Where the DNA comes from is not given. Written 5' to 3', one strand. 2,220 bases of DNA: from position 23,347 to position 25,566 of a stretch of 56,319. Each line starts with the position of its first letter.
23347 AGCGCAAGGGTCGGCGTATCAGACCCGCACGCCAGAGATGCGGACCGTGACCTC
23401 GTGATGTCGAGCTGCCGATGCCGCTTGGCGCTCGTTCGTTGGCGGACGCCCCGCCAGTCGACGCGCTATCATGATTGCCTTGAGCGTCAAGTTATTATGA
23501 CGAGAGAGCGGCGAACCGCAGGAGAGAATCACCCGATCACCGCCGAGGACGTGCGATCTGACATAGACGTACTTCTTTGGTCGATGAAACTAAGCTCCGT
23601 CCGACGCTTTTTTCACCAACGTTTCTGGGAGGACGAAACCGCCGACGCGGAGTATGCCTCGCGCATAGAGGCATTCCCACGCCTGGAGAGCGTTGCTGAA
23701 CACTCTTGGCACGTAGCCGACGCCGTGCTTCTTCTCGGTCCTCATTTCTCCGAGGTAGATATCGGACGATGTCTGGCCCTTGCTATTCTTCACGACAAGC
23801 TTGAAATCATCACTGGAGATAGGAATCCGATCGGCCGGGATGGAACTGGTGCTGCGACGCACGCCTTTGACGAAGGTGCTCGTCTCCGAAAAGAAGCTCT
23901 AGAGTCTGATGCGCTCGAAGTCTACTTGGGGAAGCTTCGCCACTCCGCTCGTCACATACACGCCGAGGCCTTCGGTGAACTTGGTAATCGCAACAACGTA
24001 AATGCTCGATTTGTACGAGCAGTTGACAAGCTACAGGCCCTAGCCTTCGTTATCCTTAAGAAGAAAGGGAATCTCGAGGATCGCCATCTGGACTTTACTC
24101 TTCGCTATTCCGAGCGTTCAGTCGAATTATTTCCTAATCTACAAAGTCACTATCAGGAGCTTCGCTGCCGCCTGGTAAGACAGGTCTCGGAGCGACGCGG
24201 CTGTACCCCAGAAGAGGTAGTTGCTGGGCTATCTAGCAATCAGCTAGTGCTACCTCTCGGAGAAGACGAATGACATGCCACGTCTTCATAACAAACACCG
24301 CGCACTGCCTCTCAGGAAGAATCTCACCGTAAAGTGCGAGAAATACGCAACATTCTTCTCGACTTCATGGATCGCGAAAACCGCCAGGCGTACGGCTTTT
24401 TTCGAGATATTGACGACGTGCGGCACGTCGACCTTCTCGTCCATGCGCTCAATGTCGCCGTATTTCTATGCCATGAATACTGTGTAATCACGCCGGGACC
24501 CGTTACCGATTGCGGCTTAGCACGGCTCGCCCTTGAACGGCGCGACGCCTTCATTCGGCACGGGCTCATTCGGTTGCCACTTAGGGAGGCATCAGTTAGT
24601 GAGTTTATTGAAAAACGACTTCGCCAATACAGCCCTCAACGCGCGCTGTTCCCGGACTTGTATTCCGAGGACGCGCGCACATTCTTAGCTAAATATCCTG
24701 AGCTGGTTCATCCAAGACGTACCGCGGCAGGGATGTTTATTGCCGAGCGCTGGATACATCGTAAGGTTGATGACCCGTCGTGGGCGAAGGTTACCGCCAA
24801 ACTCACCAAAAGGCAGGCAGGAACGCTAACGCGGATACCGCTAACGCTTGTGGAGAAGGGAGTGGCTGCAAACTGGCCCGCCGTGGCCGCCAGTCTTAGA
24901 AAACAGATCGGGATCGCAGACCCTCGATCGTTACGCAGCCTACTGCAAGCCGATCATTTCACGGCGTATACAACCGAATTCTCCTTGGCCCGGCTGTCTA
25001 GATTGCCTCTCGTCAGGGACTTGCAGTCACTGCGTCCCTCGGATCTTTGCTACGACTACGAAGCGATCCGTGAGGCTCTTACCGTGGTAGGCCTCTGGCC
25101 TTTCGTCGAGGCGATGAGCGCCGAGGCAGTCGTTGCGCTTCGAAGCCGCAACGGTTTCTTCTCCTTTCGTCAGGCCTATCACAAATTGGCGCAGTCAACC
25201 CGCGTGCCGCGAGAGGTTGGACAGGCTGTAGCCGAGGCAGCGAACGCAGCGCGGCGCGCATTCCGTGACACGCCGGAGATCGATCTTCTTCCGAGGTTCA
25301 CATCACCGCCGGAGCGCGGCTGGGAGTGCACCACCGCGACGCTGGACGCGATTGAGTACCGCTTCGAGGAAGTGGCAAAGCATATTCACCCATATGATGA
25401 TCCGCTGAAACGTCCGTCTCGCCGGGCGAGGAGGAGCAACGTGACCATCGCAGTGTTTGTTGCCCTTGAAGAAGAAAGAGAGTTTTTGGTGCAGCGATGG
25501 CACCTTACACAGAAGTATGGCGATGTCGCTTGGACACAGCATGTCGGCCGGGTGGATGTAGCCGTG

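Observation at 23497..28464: HD / nucleosidase-fusion / orphan NAD-domain / Nudix operon with a convergent P-loop kinase on an integrase-bounded island: candidate undescribed nucleotide-targeting conflict system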

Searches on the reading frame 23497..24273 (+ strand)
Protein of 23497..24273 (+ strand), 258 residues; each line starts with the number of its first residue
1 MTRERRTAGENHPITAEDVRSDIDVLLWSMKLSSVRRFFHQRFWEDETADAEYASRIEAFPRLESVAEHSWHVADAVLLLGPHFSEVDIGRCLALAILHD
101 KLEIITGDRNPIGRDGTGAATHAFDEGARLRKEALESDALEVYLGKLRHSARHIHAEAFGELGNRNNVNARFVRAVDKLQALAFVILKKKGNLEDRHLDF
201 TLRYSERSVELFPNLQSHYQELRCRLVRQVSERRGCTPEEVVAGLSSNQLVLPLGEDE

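Call 3: search_protein_families(library=pfam, proteins=[window:23497-24273:+], max_evalue=0.01)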
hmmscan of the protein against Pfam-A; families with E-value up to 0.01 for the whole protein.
window:23497-24273:+ (258 aa): 3 families
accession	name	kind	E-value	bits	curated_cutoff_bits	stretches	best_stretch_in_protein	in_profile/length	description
PF13023.12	HD_3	-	1.1e-18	68.2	22.5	1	62-211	19-157/165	HD domain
PF12917.13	YfbR-like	-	5.8e-09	36.3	25.9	1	63-186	23-142/182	5'-deoxynucleotidase YfbR-like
PF01966.28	HD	-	7e-08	33.2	22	1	66-181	1-115/116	HD domain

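Call 4: search_protein_families(library=padloc, proteins=[window:23497-24273:+], max_evalue=0.01)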
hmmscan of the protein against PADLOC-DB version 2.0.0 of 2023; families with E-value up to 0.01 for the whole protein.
window:23497-24273:+ (258 aa): 0 families

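Call 51: search_protein_families(library=ncbifam, proteins=[window:23497-24273:+], max_evalue=0.01)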
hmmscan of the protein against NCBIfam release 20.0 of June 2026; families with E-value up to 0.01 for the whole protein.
window:23497-24273:+ (258 aa): 0 families

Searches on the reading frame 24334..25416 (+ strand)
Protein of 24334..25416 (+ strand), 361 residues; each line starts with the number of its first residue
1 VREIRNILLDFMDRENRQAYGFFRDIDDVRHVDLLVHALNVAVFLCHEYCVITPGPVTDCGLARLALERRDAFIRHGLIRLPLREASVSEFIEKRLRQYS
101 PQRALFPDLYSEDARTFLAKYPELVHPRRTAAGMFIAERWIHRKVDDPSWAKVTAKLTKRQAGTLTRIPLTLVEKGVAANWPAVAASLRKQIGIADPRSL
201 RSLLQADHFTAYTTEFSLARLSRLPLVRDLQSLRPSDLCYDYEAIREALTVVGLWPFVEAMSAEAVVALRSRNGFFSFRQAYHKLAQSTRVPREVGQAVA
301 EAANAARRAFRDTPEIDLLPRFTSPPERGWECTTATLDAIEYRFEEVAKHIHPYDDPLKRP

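Call 37: search_solved_structures(query=A3, max_evalue=10)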
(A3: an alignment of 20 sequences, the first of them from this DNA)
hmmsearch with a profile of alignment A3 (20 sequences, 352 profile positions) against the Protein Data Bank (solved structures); distinct sequences matched with E-value up to 10: 2.
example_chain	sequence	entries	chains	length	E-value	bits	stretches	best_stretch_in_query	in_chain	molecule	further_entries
1eku_A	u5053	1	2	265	0.015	17.6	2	252-348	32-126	Interferon gamma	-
8a3k_UNK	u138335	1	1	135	0.67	12.2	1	291-350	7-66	sc-apCC-4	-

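Call 46: predict_structure(alignment_id=A3)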
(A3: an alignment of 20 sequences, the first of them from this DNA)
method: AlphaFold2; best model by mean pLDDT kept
length: 345 residues; sequences in the alignment: 20
mean_pLDDT: 90.2   pTM: 0.89
mean pLDDT of the five models: 90.2, 88.9, 88.8, 88.2, 88.2
residues with pLDDT >= 90: 262; 70-90: 58; 50-70: 22; < 50: 3
segments of 3 or more residues with pLDDT < 50: 343-345
pLDDT, mean of each block of 10 residues (from residue 1): 89 92 95 96 94 97 97 95 96 94 95 95 95 80 88 95 96 94 81 91 92 77 77 96 92 97 96 93 96 89 64 78 93 94 48
secondary structure, 60 per line:
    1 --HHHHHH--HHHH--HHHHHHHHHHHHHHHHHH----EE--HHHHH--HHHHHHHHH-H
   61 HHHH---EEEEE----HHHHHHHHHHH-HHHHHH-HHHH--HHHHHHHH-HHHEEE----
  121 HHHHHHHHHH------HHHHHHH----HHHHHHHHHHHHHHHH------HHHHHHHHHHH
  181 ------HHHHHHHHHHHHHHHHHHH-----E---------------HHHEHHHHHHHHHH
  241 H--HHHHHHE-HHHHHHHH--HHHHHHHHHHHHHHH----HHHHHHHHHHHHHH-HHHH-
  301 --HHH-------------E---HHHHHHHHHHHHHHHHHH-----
elements in order: H3-8 H11-14 H17-34 H43-47 H50-58 H60-64 E68-72 H77-87 H89-94 H96-99 H102-109 E114-116 H121-130 H137-143 H148-163 H170-180 H187-205 H231-241 H244-249 H252-259 H262-276 H281-294 H296-299 H323-340

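Call 49: fold_search(model_id=the predicted structure, library=pdb)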
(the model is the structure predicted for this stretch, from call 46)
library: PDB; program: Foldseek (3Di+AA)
matches with E <= 10: 144; with E <= 0.001: 0
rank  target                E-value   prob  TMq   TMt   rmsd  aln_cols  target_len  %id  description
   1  9nxx_A                2.5e-01  0.09  0.12  0.12  21.3       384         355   11  LmuA_conformation 1 (released 2025-12-17)
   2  9ny1_A                3.0e-01  0.09  0.13  0.13  25.1       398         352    9  LmuA_conformation 2_assymetric (released 2025-12-17)
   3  9hr5_C                3.1e-01  0.08  0.13  0.12  26.6       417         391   11  Salmonella enterica Lamassu LmuA nuclease tetramer bound to DNA duplex (released 2025-10-01)
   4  9nxx_C                4.0e-01  0.08  0.12  0.12  21.1       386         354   11  LmuA_conformation 1 (released 2025-12-17)
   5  9uxi_A                4.2e-01  0.08  0.12  0.12  21.8       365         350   10  type II Lamassu, LmuA tetramer (released 2026-03-25)
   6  7ste_E                6.4e-01  0.09  0.14  0.14  17.8       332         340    9  Rad24-RFC ADP state (released 2022-04-06)
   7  9peo_E                7.9e-01  0.13  0.18  0.18  19.7       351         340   11  Structure of the S. cerevisiae clamp loader Replication Factor C (RFC) with mixed nucleotide occupancy (released 2025-11-12)
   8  9pev_E                9.8e-01  0.12  0.17  0.17  18.8       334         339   12  Structure of the S. cerevisiae clamp loader Replication Factor C (RFC) with mixed nucleotide occupancy (released 2025-11-12)
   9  6njv                  1.1e+00  0.08  0.12  0.17  15.3       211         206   11  C-terminal region of the Xanthomonas campestris pv. campestris OLD protein phased with iodine (released 2019-08-07)
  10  8hpk_A                1.1e+00  0.08  0.15  0.14  21.6       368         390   10  Crystal structure of the bacterial oxalate transporter OxlT in an oxalate-bound occluded form (released 2023-02-15)
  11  5sv2                  1.2e+00  0.30  0.17  0.33   8.9       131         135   12  Toxin VapC21 from Mycobacterium tuberculosis (released 2016-09-14)
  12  8fs4_E                1.4e+00  0.07  0.14  0.14  17.0       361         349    9  Structure of S. cerevisiae Rad24-RFC loading the 9-1-1 clamp onto a 10-nt gapped DNA in step 2 (open 9-1-1 ring and fl (released 2023-06-14)
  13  6njx                  1.6e+00  0.09  0.15  0.21  14.2       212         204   12  C-terminal region of the Xanthomonas campestris pv. campestris OLD protein phased with mercury (released 2019-08-07)
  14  7stb_E                1.6e+00  0.06  0.14  0.14  17.8       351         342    8  Closed state of Rad24-RFC:9-1-1 bound to a 5' ss/dsDNA junction (released 2022-03-23)
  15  8tw7_5                1.8e+00  0.08  0.16  0.17  19.7       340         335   12  Cryo-EM structure of S. cerevisiae Ctf18-RFC-PCNA complex in Apo state conformation I (released 2024-09-04)
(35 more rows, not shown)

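Call 52: search_protein_families(library=pfam, proteins=[window:24367-25416:+], max_evalue=1)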
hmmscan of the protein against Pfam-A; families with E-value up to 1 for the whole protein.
window:24367-25416:+ (350 aa): 0 families

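Call 73: fold_search(model_id=the predicted structure, library=viral)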
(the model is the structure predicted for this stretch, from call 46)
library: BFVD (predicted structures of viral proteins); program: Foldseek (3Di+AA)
matches with E <= 10: 43; with E <= 0.001: 0
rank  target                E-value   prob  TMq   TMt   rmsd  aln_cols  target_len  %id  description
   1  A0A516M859            1.3e+00  0.09  0.12  0.14  14.9       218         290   10  (no name in the UniProt tables at hand)
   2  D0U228                2.1e+00  0.04  0.14  0.09  19.2       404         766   11  Primase [Clavibacter phage CMP1]
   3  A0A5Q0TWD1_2          2.3e+00  0.05  0.15  0.08  22.6       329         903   18  RNA-dependent RNA polymerase [Vittskovle virus]
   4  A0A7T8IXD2            2.5e+00  0.03  0.12  0.11  23.3       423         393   11  (no name in the UniProt tables at hand)
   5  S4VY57                2.9e+00  0.02  0.11  0.10  24.0       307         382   11  Uncharacterized protein [Pandoravirus salinus]
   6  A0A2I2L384            3.0e+00  0.02  0.12  0.11  24.0       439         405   10  Uncharacterized protein [Orpheovirus IHUMI-LCC2]
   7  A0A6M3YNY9            3.3e+00  0.02  0.13  0.10  18.9       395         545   12  Uncharacterized protein [Picornavirales sp.]
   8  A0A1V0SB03            3.4e+00  0.04  0.12  0.09  19.1       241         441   12  Uncharacterized protein [Catovirus CTV1]
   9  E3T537                3.7e+00  0.12  0.19  0.15  12.6       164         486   11  3-deoxy-8-phosphooctulonate synthase [Cafeteria roenbergensis virus (strain BV-PW1)]
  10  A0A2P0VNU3            3.7e+00  0.04  0.16  0.18  18.7       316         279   10  Uncharacterized protein [Tetraselmis virus 1]
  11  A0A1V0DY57            3.9e+00  0.02  0.10  0.11  26.6       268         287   17  Uncharacterized protein [Dinoroseobacter phage vB_DshS-R5C]
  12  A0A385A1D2            4.4e+00  0.02  0.10  0.09  19.7       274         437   10  (no name in the UniProt tables at hand)
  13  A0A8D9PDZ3            4.8e+00  0.03  0.09  0.14  11.8       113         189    8  Holliday junction resolvase [Siphoviridae sp. ctoNj20]
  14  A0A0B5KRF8            5.0e+00  0.02  0.12  0.11  18.2       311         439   12  (no name in the UniProt tables at hand)
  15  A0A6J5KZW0            5.2e+00  0.04  0.13  0.19  15.1       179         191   13  AAA domain containing protein [uncultured Caudovirales phage]
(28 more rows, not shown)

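Call 76: find_related_loci(query=A3, collection=metagenome_contigs, flank=7000)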
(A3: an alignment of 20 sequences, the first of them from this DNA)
Query A3 (345 aa) in metagenome_contigs; peptide patterns used: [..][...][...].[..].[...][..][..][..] (x = any residue, [..] = any of these).
337 stretches matched a pattern; 69 encode a relative of the query (tblastn E <= 1e-3); 69 distinct loci.
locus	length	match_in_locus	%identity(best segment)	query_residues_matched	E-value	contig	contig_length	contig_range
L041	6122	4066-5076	37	1-337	3e-68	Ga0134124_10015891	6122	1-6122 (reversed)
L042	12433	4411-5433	31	1-340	3e-63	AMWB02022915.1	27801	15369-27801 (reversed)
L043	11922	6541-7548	34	1-337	4e-61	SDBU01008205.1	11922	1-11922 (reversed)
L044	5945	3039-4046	29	1-337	3e-61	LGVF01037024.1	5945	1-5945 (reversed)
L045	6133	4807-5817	30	1-338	2e-56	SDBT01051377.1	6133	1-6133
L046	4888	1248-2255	31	1-337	1e-55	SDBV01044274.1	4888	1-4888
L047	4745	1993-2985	31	1-333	8e-53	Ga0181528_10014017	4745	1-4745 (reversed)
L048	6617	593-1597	32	1-340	2e-52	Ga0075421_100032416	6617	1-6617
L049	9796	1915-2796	34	1-295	7e-51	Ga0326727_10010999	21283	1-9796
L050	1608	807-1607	33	1-268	1e-50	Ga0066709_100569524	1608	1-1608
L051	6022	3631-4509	33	1-296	1e-47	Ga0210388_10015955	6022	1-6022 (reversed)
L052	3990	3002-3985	30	1-329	1e-45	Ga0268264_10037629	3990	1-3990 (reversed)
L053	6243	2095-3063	30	1-324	5e-45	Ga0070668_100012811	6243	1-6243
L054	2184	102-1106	29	1-339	9e-45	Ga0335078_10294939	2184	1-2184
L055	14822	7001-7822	31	2-278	2e-44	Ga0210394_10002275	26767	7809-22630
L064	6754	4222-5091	28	1-293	4e-36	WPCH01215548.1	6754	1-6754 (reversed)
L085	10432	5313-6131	28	4-277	1e-28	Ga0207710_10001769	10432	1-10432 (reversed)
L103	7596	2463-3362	19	1-296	2e-11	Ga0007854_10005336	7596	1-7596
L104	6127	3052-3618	24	1-201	2e-11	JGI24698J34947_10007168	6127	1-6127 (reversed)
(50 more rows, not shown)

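Call 89: find_related_loci(query=A3, collection=viral_contigs, flank=7000)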
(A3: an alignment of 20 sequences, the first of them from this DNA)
Query A3 (345 aa) in viral_contigs; peptide patterns used: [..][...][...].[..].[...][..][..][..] (x = any residue, [..] = any of these).
8 stretches matched a pattern, but none encodes a relative of the query by tblastn (E <= 1e-3).

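Call 91: search_protein_families(library=pfam, proteins=[L085:6959-7777:+, L085:5244-6926:+, L044:4958-5860:+, L046:3159-4079:+, L053:4028-4714:+, L103:4271-4798:+, L103:4812-5804:+, L104:1172-3019:+, L064:4156-5382:+], max_evalue=0.01)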
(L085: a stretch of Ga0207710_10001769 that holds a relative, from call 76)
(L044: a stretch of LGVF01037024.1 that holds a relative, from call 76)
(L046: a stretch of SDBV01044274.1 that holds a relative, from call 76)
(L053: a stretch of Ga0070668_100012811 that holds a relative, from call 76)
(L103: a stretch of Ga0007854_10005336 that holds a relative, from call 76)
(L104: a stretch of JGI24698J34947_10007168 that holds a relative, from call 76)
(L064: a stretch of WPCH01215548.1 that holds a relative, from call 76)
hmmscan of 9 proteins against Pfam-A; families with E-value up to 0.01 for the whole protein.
L085:6959-7777:+ (272 aa): 0 families

L085:5244-6926:+ (560 aa): 2 families
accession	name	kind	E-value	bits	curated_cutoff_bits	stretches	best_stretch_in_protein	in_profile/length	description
PF13676.11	TIR_2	-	3.6e-10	40.8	28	1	395-497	1-92/122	TIR domain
PF01582.25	TIR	-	7.7e-07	29.5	21.3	1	395-496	4-96/179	TIR domain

L044:4958-5860:+ (300 aa): 0 families

L046:3159-4079:+ (306 aa): 0 families

L053:4028-4714:+ (228 aa): 0 families

L103:4271-4798:+ (175 aa): 2 families
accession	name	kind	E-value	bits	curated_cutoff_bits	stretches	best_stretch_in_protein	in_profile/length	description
PF13521.12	AAA_28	-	8.5e-10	39.5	27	1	2-165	1-164/164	AAA domain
PF01712.25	dNK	-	0.0023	18.2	27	1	3-91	1-86/203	Deoxynucleoside kinase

L103:4812-5804:+ (330 aa): 3 families
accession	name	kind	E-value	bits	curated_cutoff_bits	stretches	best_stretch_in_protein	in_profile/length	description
PF00625.27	Guanylate_kin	-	2.2e-05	24.7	25.2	1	3-151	5-157/182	Guanylate kinase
PF01926.29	MMR_HSR1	-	0.00011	22.7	21.9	1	3-43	2-42/113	50S ribosome-binding GTPase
PF13521.12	AAA_28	-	0.00034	21.3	27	1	3-78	2-64/164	AAA domain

L104:1172-3019:+ (615 aa): 2 families
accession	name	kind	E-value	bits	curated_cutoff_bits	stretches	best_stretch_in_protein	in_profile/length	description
PF03819.22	MazG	-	6.9e-09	36.3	22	1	39-106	4-71/74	MazG nucleotide pyrophosphohydrolase domain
PF04055.27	Radical_SAM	-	0.0044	17.6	29.5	0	368-538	4-165/166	Radical SAM superfamily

L064:4156-5382:+ (408 aa): 0 families

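Call 102: search_dna_similar(query=window:24334-25416:+, collection=phages, mode=protein, max_evalue=0.001, max_rows=10)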
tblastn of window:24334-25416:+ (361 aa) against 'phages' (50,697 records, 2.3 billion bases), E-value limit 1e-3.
No match.
